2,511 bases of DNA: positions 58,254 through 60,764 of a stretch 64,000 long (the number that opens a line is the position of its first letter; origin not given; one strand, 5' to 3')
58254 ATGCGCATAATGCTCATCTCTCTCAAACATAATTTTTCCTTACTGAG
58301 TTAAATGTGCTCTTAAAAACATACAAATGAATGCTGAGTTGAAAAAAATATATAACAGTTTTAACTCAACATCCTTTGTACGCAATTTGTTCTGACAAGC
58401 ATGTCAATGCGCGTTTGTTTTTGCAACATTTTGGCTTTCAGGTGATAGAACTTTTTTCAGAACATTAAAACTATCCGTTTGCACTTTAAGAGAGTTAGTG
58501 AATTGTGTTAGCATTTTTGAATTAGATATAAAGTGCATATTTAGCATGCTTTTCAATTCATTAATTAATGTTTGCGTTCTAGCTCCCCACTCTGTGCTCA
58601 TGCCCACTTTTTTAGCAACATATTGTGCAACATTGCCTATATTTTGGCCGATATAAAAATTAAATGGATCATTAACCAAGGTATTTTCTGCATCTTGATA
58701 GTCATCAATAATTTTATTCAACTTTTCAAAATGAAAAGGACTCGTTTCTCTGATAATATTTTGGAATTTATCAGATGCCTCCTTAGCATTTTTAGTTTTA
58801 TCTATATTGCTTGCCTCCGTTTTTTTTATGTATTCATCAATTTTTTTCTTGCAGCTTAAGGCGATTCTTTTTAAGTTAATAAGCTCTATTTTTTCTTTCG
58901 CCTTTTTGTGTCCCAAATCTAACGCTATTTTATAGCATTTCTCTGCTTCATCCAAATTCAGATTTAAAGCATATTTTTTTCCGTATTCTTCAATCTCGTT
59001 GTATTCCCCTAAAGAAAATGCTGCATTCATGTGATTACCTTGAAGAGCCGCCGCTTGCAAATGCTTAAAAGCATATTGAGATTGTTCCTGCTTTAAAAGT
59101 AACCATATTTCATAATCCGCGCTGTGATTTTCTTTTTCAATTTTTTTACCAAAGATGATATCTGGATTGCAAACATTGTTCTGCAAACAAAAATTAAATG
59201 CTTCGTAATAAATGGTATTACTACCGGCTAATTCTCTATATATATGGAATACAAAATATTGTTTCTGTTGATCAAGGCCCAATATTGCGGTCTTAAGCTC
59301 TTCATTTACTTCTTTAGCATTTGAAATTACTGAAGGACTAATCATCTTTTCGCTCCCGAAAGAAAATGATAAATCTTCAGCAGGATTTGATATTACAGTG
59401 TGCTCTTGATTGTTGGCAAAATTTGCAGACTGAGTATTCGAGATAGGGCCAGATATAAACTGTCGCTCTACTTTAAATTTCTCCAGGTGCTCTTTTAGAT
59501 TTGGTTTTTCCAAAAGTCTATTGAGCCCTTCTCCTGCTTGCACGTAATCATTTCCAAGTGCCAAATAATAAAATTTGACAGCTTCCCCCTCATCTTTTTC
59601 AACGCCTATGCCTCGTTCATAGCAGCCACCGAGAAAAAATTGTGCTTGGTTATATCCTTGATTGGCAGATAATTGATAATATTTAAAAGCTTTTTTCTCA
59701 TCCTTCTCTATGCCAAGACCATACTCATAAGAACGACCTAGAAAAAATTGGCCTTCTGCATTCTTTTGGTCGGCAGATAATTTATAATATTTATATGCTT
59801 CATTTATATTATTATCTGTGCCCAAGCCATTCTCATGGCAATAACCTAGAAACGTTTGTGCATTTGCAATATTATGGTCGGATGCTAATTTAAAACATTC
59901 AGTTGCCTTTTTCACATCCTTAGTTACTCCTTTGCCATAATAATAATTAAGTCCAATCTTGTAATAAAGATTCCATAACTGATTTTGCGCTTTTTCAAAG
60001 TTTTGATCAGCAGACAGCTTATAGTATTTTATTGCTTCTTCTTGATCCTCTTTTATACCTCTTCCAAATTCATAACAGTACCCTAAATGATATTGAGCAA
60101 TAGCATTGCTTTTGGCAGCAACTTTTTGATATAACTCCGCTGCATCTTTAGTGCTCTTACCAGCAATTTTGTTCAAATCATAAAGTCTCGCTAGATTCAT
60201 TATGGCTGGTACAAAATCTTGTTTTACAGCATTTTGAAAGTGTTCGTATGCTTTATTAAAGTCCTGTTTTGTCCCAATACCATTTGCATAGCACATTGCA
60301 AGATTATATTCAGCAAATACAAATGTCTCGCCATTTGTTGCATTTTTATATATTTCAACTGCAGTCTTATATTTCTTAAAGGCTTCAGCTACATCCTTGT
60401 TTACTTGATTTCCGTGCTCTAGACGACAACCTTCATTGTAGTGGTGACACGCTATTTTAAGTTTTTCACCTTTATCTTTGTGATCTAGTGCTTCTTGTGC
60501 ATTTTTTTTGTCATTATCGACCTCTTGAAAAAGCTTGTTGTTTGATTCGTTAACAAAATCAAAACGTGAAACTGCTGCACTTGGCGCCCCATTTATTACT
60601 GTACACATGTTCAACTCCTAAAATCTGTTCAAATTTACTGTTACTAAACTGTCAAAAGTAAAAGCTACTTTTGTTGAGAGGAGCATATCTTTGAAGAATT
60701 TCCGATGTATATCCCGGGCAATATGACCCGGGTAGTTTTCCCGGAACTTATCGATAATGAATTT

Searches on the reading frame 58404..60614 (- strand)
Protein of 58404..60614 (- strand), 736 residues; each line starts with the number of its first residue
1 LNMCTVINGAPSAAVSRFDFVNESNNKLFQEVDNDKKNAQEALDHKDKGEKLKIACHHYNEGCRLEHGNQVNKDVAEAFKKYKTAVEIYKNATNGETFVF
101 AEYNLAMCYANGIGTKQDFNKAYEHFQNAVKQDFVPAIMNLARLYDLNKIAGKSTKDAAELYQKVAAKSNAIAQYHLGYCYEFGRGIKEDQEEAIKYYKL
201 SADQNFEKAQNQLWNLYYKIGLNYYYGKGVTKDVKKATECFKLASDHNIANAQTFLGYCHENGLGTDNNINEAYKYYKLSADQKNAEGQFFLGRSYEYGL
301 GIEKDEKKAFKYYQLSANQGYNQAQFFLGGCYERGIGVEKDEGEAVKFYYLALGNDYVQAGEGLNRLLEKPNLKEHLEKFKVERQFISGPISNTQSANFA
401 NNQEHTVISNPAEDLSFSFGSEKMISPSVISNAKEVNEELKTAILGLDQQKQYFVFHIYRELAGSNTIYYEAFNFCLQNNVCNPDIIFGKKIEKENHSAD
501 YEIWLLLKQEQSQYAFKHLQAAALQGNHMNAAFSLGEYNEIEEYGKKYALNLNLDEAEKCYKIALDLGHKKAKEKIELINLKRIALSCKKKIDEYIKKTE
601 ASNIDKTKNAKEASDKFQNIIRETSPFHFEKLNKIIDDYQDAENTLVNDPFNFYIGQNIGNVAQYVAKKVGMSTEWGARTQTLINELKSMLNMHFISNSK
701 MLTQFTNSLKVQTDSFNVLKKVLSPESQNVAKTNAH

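Call 19: search_protein_families(library=pfam, proteins=[window:58404-60614:-], max_evalue=0.001)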
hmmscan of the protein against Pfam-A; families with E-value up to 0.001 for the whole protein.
window:58404-60614:- (736 aa): 1 family
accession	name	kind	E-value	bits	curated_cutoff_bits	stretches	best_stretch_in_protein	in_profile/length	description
PF08238.18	Sel1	-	8.3e-54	178.5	30.7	6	171-205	1-35/36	Sel1 repeat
